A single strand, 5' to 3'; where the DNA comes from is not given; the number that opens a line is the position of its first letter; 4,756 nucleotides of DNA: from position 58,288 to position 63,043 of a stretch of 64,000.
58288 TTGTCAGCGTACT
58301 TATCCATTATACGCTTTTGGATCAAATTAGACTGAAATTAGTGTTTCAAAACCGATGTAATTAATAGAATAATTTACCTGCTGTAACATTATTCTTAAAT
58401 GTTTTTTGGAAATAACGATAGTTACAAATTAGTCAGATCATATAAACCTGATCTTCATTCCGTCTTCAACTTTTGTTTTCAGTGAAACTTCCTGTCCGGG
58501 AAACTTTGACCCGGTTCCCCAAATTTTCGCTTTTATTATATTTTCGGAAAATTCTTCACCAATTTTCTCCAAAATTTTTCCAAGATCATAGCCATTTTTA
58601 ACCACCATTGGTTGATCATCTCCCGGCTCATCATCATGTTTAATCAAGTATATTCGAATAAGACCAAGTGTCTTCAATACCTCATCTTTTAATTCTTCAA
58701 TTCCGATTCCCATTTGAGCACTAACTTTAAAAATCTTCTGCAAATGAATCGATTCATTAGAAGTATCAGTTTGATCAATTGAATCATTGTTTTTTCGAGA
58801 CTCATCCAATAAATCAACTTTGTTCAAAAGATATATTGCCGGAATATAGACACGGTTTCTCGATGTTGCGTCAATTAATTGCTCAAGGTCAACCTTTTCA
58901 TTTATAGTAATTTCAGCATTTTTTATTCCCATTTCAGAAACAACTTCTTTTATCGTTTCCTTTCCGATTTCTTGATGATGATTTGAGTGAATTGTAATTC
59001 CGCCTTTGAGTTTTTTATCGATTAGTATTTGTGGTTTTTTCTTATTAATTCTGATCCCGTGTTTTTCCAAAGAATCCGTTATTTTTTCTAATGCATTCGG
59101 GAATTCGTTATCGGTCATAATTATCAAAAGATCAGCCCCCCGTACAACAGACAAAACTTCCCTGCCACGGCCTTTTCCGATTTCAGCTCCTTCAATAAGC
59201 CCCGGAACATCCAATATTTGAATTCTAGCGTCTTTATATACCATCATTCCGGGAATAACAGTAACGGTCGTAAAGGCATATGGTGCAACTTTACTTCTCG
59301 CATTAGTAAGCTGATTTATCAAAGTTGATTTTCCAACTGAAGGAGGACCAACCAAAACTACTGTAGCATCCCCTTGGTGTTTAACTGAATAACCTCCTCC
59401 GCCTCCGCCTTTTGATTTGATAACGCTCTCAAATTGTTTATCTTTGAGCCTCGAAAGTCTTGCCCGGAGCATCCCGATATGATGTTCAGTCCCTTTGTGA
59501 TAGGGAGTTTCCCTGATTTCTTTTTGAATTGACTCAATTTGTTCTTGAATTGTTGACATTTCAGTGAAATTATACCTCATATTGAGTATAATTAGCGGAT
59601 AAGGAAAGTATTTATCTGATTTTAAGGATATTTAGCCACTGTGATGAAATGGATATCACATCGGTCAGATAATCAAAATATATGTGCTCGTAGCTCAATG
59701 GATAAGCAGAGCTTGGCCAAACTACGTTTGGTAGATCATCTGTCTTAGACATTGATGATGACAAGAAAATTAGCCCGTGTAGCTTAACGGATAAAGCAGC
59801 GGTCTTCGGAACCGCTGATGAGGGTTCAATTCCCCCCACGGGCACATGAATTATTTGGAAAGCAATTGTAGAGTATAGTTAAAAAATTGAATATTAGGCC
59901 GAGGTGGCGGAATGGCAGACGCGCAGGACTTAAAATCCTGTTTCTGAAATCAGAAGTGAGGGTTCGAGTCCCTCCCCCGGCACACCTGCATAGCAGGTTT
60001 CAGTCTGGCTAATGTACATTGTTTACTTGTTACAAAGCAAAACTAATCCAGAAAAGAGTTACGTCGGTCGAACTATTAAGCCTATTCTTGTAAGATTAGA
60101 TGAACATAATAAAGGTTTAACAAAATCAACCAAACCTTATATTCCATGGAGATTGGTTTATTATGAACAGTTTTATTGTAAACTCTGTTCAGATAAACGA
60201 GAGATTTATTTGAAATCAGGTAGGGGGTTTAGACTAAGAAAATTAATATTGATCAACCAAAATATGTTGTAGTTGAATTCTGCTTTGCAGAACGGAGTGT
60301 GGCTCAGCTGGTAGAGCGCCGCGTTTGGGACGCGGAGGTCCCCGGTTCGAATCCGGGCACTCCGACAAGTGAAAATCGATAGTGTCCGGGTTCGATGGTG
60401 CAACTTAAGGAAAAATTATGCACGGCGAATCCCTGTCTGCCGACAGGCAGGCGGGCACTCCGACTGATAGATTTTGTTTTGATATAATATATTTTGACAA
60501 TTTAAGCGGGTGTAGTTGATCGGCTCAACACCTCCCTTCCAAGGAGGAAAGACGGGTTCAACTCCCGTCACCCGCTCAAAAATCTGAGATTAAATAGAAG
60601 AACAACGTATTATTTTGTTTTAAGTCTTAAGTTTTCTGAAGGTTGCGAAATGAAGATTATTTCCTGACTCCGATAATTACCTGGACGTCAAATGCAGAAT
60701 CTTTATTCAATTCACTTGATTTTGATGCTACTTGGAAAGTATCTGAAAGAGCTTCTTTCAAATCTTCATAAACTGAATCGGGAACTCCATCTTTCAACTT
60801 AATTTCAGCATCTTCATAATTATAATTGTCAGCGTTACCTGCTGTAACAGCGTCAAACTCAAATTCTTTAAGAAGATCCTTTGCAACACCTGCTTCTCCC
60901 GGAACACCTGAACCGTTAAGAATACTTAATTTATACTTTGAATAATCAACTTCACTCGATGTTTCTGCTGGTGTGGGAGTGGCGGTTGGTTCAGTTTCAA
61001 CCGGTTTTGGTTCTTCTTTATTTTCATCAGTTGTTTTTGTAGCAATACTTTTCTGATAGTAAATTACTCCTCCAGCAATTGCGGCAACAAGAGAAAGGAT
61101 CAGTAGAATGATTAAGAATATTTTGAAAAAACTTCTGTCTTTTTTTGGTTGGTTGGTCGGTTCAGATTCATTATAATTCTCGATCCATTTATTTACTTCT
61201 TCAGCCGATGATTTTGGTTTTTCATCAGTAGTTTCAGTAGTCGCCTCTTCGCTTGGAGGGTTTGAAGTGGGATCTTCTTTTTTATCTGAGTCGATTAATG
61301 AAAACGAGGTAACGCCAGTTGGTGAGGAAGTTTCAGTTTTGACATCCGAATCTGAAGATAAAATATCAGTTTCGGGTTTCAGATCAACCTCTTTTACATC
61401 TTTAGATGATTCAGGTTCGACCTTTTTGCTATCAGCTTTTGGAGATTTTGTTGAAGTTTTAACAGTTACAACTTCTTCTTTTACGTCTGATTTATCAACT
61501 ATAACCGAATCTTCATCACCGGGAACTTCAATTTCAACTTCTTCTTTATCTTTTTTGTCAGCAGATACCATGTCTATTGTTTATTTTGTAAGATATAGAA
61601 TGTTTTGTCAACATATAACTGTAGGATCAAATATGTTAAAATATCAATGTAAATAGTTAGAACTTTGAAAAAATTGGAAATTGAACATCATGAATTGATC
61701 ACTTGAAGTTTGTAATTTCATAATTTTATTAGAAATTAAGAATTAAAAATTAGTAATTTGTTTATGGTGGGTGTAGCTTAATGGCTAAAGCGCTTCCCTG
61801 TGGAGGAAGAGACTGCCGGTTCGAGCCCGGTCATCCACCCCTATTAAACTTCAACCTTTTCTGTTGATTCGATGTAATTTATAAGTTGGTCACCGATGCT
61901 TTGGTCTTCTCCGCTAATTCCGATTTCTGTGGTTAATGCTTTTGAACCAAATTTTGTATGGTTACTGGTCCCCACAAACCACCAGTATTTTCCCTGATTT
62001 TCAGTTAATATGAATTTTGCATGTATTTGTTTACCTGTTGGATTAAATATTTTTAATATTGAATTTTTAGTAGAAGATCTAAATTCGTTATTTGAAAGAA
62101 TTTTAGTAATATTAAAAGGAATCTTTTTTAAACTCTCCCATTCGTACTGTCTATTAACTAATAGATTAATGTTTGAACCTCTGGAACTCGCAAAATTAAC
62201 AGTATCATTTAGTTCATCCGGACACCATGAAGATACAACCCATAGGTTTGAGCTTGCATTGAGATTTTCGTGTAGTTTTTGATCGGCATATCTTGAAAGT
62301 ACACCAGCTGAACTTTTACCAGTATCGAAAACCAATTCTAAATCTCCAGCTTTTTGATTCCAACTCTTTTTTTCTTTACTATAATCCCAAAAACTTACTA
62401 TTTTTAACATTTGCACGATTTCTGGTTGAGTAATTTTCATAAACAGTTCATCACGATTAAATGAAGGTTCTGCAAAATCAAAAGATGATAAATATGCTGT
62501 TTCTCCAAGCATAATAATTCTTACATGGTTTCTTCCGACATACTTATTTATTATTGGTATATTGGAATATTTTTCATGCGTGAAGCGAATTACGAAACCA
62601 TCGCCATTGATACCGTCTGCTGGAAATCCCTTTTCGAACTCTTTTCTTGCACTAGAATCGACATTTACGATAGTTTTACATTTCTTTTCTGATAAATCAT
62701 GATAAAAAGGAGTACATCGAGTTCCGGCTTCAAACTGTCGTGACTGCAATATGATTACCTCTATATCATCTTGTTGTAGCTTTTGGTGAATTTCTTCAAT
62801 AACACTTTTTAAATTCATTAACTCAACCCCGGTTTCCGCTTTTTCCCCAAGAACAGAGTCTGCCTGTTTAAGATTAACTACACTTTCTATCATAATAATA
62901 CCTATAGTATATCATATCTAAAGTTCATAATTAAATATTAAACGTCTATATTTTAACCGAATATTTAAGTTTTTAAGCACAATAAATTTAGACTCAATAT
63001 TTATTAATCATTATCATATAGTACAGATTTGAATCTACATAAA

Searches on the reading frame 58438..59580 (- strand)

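Call 57: search_protein_families(library=pfam, proteins=[window:58438-59580:-], max_evalue=0.001)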
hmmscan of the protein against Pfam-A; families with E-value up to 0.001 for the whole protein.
window:58438-59580:- (380 aa): 6 families
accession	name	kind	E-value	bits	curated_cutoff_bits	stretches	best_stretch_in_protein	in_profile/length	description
PF01926.29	MMR_HSR1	-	4.9e-25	88.3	21.9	1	73-187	1-110/113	50S ribosome-binding GTPase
PF16897.10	MMR_HSR1_Xtn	-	2.1e-24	86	35.2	1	192-307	1-106/106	C-terminal region of MMR_HSR1 domain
PF02421.24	FeoB_N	-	9.7e-14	51.6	27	1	73-128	2-57/156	Ferrous iron transport protein B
PF03193.22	RsgA_GTPase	-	2e-06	28.2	30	0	71-94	106-129/174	RsgA GTPase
PF00009.33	GTP_EFTU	-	0.00016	21.8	26.5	0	243-303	119-184/188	Elongation factor Tu GTP binding domain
PF13521.12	AAA_28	-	0.00034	21.3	27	1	74-104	2-33/164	AAA domain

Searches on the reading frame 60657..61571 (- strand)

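Call 57: search_protein_families(library=pfam, proteins=[window:60657-61571:-], max_evalue=0.001)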
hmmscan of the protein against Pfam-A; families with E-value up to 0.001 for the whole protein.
window:60657-61571:- (304 aa): 1 family
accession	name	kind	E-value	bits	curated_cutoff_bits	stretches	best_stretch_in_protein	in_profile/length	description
PF13399.11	LytR_C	-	2.9e-08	34.9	22.2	1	213-301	2-83/86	LytR cell envelope-related transcriptional attenuator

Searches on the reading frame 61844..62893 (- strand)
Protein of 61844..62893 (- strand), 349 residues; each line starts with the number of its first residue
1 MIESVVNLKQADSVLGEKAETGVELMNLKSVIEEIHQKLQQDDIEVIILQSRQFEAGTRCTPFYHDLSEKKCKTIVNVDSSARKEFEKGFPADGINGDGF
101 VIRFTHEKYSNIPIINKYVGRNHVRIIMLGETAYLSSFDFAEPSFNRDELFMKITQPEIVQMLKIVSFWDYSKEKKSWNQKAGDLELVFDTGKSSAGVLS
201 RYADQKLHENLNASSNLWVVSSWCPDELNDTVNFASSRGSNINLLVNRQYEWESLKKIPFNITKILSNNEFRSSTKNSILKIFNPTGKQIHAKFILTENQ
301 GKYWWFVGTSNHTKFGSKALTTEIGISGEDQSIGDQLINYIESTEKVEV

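Call 57: search_protein_families(library=pfam, proteins=[window:61844-62893:-], max_evalue=0.001)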
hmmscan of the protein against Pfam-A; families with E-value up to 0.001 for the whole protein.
window:61844-62893:- (349 aa): 1 family
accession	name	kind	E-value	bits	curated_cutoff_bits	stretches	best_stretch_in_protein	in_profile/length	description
PF13091.12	PLDc_2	-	2.4e-09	37.6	27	1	212-342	7-129/132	PLD-like domain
